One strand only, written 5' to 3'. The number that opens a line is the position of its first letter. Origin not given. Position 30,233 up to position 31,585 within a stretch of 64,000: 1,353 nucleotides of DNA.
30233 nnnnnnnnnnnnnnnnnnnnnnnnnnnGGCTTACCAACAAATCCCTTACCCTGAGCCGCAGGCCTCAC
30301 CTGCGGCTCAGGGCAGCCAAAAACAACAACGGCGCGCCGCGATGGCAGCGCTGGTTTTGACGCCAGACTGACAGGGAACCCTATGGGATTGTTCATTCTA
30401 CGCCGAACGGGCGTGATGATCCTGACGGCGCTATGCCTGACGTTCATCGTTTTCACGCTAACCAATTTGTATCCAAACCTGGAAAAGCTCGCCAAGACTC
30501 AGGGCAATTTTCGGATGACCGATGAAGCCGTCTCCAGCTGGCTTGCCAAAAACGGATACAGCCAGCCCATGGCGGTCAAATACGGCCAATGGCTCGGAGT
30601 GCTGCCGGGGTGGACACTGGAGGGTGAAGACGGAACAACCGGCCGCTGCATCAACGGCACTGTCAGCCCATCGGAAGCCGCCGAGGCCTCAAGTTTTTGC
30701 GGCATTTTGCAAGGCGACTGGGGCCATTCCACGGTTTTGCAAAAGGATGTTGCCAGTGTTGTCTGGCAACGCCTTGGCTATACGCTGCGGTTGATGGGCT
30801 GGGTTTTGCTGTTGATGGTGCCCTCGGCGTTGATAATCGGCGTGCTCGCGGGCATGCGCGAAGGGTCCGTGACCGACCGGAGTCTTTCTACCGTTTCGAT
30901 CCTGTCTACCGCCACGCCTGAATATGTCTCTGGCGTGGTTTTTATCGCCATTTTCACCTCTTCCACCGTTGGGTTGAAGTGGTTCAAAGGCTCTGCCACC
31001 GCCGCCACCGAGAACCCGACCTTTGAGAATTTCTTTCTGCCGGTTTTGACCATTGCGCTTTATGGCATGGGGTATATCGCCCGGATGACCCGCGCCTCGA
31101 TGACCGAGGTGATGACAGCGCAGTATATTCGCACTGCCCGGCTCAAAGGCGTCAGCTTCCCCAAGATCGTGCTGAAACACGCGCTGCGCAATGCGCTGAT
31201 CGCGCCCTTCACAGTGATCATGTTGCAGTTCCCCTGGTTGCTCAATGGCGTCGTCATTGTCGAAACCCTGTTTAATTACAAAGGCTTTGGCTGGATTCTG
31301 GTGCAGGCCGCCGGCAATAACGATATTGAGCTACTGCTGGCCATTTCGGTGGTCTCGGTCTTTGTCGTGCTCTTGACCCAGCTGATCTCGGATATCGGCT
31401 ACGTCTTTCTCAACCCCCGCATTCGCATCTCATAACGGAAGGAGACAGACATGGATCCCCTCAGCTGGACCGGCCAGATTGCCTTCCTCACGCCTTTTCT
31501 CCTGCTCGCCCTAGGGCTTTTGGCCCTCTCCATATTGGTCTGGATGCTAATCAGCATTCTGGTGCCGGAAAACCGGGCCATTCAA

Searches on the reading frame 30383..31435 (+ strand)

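Call 34: search_protein_families(library=pfam, proteins=[window:30383-31435:+])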
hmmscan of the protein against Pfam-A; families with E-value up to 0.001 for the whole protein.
window:30383-31435:+ (350 aa): 1 family
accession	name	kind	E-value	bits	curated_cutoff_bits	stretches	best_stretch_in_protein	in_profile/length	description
PF00528.27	BPD_transp_1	-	1.1e-30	107.2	26.4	1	150-348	2-183/184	Binding-protein-dependent transport system inner membrane component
